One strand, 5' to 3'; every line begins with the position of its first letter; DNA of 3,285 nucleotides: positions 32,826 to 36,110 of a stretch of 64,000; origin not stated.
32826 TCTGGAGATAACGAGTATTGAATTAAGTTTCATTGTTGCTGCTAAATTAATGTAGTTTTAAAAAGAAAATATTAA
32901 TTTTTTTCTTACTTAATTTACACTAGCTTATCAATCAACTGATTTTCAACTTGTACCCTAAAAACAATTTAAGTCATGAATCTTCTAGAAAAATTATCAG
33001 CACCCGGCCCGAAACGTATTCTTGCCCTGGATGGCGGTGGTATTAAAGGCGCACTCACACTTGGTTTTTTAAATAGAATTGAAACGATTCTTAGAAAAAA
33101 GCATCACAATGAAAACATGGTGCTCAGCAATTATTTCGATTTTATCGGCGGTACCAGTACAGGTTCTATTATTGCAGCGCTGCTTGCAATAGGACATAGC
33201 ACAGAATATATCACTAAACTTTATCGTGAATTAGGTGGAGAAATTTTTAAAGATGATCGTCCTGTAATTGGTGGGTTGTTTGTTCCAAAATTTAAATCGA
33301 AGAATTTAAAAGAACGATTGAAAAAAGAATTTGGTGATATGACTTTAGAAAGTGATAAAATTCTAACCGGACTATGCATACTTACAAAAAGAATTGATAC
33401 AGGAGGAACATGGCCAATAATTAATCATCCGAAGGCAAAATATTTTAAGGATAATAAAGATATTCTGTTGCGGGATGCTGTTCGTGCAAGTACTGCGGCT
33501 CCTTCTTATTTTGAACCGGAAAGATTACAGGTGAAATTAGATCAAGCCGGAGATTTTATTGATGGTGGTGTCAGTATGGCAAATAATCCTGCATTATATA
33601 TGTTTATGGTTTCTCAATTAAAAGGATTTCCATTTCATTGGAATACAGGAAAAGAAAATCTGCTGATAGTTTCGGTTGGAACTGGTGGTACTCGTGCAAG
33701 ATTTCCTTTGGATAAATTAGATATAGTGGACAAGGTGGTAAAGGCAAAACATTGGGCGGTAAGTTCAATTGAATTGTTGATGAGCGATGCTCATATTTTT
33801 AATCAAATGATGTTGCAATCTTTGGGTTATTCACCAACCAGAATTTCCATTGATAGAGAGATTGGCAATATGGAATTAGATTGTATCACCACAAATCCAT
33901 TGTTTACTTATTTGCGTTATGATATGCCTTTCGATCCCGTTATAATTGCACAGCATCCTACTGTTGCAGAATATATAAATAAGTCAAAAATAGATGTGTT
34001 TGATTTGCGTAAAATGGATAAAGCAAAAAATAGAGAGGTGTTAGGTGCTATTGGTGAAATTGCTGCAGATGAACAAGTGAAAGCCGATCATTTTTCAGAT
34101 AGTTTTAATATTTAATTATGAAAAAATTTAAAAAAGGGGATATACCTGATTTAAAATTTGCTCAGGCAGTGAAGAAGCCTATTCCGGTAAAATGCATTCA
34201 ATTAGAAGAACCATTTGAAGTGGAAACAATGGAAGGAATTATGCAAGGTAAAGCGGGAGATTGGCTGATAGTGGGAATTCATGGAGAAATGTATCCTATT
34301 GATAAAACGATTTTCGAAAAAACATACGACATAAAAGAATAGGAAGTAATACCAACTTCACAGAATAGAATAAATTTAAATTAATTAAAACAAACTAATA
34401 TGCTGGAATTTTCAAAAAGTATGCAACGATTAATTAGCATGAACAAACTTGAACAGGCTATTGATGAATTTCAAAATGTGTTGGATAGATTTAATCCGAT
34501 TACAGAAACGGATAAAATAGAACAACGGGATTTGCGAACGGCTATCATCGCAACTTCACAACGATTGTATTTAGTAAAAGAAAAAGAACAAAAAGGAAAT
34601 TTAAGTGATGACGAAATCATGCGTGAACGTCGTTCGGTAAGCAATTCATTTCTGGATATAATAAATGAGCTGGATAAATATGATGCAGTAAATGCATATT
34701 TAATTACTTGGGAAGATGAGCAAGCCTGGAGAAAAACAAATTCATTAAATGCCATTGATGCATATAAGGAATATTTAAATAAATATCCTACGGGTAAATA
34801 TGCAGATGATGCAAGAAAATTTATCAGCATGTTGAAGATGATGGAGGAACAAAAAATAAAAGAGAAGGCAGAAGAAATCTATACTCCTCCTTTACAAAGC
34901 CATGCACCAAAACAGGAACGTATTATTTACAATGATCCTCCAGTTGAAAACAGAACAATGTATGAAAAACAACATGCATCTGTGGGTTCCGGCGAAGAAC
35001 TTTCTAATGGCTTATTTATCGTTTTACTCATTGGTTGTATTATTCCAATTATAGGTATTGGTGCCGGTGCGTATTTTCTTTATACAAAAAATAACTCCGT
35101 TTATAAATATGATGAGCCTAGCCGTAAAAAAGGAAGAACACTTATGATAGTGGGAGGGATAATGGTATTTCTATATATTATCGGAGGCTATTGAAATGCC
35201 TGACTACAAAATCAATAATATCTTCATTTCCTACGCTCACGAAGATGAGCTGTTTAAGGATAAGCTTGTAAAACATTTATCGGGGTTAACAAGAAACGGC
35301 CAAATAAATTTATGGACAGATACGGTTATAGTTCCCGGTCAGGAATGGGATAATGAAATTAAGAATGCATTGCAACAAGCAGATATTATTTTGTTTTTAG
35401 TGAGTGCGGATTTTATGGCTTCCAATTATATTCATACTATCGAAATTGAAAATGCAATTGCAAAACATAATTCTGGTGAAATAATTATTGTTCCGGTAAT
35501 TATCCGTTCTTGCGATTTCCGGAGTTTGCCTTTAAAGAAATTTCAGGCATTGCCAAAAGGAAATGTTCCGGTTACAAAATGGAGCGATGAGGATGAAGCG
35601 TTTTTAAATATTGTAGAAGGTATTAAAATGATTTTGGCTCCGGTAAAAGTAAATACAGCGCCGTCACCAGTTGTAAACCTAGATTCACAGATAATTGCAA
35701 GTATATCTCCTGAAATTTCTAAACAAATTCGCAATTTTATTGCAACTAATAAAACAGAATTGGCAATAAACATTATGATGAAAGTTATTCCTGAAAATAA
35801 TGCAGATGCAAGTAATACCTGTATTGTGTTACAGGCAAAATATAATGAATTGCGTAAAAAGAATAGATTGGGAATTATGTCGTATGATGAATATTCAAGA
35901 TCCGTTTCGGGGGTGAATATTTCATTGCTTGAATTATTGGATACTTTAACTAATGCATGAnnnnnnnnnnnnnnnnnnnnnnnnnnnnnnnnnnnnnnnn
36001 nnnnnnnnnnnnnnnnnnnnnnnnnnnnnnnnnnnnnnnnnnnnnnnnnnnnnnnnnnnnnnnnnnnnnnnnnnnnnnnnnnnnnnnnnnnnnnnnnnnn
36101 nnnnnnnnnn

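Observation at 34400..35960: The same ~80-aa helical adaptor domain sits at the N-terminus of the 2-TM protein and the C-terminus of the TIR protein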

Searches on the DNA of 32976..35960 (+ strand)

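Call 95: search_dna_similar(query=window:32976-35960:+, collection=plasmids, mode=distant, max_rows=8)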
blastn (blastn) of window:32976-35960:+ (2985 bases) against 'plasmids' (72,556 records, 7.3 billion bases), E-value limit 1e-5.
No match.

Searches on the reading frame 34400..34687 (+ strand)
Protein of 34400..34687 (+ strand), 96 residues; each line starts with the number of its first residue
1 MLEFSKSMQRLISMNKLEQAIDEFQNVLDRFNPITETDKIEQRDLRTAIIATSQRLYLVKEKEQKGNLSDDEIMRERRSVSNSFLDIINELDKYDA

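Call 26: find_homologous_proteins(query=A3, max_evalue=0.001)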
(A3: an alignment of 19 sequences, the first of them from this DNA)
Query A3 (19 sequences) (96 aa, profile of the alignment): 1 proteins with E <= 0.001 among 631 candidates.
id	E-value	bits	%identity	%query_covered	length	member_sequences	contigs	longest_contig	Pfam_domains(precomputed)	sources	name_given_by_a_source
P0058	1.9e-8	52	97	60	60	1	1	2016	-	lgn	-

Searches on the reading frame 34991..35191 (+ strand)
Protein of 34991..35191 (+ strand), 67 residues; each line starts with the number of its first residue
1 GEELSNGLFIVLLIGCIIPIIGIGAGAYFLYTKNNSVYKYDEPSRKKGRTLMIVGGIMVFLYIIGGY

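Call 92: find_related_loci(query=A12, collection=metagenome_contigs, flank=5000)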
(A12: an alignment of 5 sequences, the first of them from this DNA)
Query A12 (67 aa) in metagenome_contigs; peptide patterns used: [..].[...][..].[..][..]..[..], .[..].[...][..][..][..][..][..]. (x = any residue, [..] = any of these).
600 stretches matched a pattern (row limit reached: there are more); 1 encode a relative of the query (tblastn E <= 1e-3); 1 distinct loci.
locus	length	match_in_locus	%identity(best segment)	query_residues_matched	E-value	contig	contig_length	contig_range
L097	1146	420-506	48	10-38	6e-8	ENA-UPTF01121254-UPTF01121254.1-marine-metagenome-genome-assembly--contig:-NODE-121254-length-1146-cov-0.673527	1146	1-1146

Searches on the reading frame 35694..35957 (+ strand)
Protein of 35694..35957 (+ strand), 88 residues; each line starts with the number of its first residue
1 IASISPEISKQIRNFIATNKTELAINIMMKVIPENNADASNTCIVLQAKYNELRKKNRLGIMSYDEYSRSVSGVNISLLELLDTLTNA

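Call 41: search_protein_representatives(alignment_id=A4)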
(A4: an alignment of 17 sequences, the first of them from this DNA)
Query: 17 sequences, 86 profile positions. Proteins with E-value up to 0.001 (for the whole library): 8080; up to 1e-10: 894; up to 1e-30: 7. The best 150 are listed.
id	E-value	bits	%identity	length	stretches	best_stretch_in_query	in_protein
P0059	6.6e-42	157.5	-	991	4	6-80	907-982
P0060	4.2e-40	151.8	-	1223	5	4-85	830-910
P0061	5.3e-39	148.2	-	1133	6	10-83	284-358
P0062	1.3e-37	143.8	-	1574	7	4-84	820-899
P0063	2.3e-33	130.2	-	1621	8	6-85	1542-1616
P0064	1.1e-31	124.8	-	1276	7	8-83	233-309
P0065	1.1e-31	124.8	-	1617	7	10-81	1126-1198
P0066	1.9e-30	120.9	-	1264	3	8-85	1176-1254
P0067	1.1e-29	118.4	-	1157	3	22-83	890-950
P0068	4.0e-28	113.4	-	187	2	8-81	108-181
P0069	1.2e-26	108.6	-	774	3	4-82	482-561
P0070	4.6e-25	103.6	-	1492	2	5-85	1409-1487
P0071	7.7e-25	102.8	-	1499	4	11-81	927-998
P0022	9.2e-25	102.6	-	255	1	2-83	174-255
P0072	1.5e-23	98.7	-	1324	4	8-84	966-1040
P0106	4.6e-17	77.9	-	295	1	6-83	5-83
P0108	7.8e-17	77.2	-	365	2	4-85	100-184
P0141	1.4e-15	73.2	-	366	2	2-84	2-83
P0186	1.7e-14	69.7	-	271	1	6-84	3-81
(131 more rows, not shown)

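Call 46: search_protein_families(library=pfam, alignment_id=A6, max_evalue=0.001)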
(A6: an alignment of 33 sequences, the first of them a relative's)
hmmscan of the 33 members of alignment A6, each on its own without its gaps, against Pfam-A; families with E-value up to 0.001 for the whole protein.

A. member 1, P0059 (991 aa): 2 families
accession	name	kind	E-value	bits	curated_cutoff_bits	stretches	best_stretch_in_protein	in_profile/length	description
PF19964.5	EAD11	-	6.7e-51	170.6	26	4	910-982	4-76/80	Effector-associated domain 11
PF00656.27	Peptidase_C14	-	6.5e-13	49.3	21.4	1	119-202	3-93/233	Caspase domain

B. families by the number of members that match (of 33 scanned): 42 families (the first 25 are shown)
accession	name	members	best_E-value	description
PF19964.5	EAD11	33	4.6e-72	Effector-associated domain 11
PF13676.11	TIR_2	7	6.3e-15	TIR domain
PF13855.12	LRR_8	5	5.3e-18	Leucine rich repeat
PF07693.20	KAP_NTPase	4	2.3e-30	KAP family P-loop domain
PF12799.13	LRR_4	4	2.3e-29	Leucine Rich repeats (2 copies)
PF20703.3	nSTAND1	4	2.5e-29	Novel STAND NTPase 1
PF00656.27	Peptidase_C14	4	1.3e-15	Caspase domain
PF00072.30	Response_reg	4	1.9e-14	Response regulator receiver domain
PF13191.12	AAA_16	4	7.9e-10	AAA ATPase domain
PF13365.12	Trypsin_2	3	1.4e-16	Trypsin-like peptidase domain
PF12770.12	CHAT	3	1.8e-07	CHAT domain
PF01471.23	PG_binding_1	2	1.1e-11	Putative peptidoglycan binding domain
PF23598.1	LRR_14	2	3.7e-08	Leucine-rich repeat region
PF01582.25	TIR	2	4.5e-07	TIR domain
PF00089.32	Trypsin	2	6.6e-05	Trypsin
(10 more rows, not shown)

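Call 47: search_protein_families(library=pfam, alignment_id=A7, max_evalue=0.001)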
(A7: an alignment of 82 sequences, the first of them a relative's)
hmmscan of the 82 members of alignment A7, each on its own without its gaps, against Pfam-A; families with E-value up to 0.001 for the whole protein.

A. member 1, P0068 (187 aa): 2 families
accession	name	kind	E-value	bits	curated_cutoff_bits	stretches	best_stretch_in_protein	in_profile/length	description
PF19964.5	EAD11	-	2.3e-37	127.3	26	2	3-79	2-77/80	Effector-associated domain 11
PF15005.11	IZUMO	-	0.00031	21.8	25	0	69-161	8-102/143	Izumo sperm-egg fusion, Ig domain-associated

B. families by the number of members that match (of 82 scanned): 26 families (the first 25 are shown)
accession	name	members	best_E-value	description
PF19964.5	EAD11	82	2.3e-37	Effector-associated domain 11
PF13676.11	TIR_2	18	1.1e-24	TIR domain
PF01582.25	TIR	17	1.7e-16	TIR domain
PF12770.12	CHAT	7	5.6e-12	CHAT domain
PF08937.16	ThsB_TIR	7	1.5e-06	Thoeris protein ThsB, TIR-like domain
PF13365.12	Trypsin_2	3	3.1e-22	Trypsin-like peptidase domain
PF13620.12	CarboxypepD_reg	3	1.5e-09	Carboxypeptidase regulatory-like domain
PF13715.12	CarbopepD_reg_2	3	3.3e-06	CarboxypepD_reg-like domain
PF01048.26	PNP_UDP_1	2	8.9e-19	Phosphorylase superfamily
PF00089.32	Trypsin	2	7.8e-09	Trypsin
PF00656.27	Peptidase_C14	1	1.6e-20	Caspase domain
PF00149.33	Metallophos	1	3.5e-14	Calcineurin-like phosphoesterase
PF19955.5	EAD1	1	3.7e-10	Effector-associated domain 1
PF13289.12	SIR2_2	1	5.3e-10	SIR2-like domain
PF00313.28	CSD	1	6.4e-08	'Cold-shock' DNA-binding domain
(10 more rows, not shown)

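Call 53: find_encoding_contigs(protein=P0108, flank=6000, max_places=2)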
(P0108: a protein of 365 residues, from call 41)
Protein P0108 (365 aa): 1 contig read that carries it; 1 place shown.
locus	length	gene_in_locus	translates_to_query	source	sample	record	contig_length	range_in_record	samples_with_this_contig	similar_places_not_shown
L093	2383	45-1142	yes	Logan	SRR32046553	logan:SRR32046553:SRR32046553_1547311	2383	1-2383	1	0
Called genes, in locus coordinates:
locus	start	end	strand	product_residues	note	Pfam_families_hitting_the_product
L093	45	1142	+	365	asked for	PF19964:EAD11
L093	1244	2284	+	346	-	PF00142:Fer4_NifH (weak), PF01656:CbiA, PF07015:VirC1 (faint), PF10609:ParA (weak), PF13614:AAA_31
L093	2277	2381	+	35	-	?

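Call 66: search_solved_structures(query=A4, max_evalue=1)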
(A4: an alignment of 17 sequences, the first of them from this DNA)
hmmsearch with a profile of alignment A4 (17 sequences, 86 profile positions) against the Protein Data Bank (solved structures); distinct sequences matched with E-value up to 1: 13.
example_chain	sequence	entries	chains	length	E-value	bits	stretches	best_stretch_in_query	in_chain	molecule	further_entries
5fzr_A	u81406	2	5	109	0.00053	23.2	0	5-42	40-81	DESIGNED TPR PROTEIN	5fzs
5fzq_A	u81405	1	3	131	0.0011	22.1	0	5-39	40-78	DESIGNED TPR PROTEIN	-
4y6c_A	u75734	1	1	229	0.048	16.9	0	11-40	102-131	ANSERINA PUTATIVE KINESIN LIGHT chain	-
21gi_A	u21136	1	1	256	0.19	15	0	6-33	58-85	A designed protein Three-twist Knot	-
8yp6_t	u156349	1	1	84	0.27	14.5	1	17-76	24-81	Small ribosomal subunit protein bS20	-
32nj_T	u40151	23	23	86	0.28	14.5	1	17-76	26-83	Small ribosomal subunit protein bS20 | 30S ribosomal protein S20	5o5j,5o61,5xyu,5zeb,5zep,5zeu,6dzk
6dzi_7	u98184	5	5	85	0.28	14.5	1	17-76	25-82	30S ribosomal protein S20 | Small ribosomal subunit protein bS20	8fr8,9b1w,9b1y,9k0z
3mlg_A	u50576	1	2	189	0.29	14.4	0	6-33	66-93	2X chimera of Helicobacter pylori protein HP0242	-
5ynx_A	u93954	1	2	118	0.32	14.3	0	17-58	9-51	Allergen Der f 21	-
9had_A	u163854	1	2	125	0.41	14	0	17-57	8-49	Mite allergen Der f 21.0101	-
5yny_A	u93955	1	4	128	0.44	13.9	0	17-58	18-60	Allergen Der f 21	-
2v70_A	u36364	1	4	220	0.68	13.2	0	39-73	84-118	SLIT HOMOLOG 2 PROTEIN N-PRODUCT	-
9e5c_6n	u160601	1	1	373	0.87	12.9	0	38-78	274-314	33 kDa inner dynein arm light chain, axonemal, putative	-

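Call 81: find_encoding_contigs(protein=P0141, flank=6000, max_places=3)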
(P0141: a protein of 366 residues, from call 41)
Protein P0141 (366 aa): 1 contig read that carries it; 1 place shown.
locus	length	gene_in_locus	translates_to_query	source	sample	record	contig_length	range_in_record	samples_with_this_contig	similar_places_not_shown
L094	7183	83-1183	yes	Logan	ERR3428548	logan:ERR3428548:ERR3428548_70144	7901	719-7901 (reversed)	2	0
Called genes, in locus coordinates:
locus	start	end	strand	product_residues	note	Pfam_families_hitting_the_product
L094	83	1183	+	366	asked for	PF19964:EAD11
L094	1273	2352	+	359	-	PF25539:Bestrophin_2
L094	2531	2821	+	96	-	PF18762:Kinase-PolyVal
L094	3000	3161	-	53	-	-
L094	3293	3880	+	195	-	PF13532:2OG-FeII_Oxy_2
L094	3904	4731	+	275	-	-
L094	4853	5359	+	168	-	-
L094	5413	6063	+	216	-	PF14433:SUKH-3 (faint)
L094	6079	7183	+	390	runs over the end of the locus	-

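Call 82: find_encoding_contigs(protein=P0106, flank=6000, max_places=3)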
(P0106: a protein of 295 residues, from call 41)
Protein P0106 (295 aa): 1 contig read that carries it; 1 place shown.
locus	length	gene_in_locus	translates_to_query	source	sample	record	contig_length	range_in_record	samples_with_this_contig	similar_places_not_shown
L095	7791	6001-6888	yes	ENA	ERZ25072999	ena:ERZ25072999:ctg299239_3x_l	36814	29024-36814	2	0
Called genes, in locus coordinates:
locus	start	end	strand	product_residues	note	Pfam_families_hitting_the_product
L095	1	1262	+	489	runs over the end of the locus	PF00171:Aldedh, PF05893:LuxC (weak)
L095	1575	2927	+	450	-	PF00202:Aminotran_3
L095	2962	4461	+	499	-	PF02133:Transp_cyt_pur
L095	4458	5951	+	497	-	PF00474:SSF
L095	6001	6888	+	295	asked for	PF19964:EAD11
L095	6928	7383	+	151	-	-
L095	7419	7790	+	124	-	?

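Call 83: find_encoding_contigs(protein=P0186, flank=6000, max_places=3)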
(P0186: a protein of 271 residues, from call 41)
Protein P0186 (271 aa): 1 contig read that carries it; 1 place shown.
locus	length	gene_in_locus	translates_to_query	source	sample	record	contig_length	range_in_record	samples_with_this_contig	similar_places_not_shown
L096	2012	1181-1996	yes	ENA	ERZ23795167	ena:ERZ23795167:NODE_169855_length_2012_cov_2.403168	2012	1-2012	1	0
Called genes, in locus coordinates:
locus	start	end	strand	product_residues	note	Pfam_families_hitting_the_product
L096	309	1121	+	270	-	PF06439:3keto-disac_hyd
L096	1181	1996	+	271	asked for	PF19964:EAD11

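Call 100: search_dna_similar(query=window:35694-35957:+, collection=phages, mode=protein, max_evalue=0.01, max_rows=10)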
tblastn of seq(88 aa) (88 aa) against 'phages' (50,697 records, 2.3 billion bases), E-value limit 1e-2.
No match.
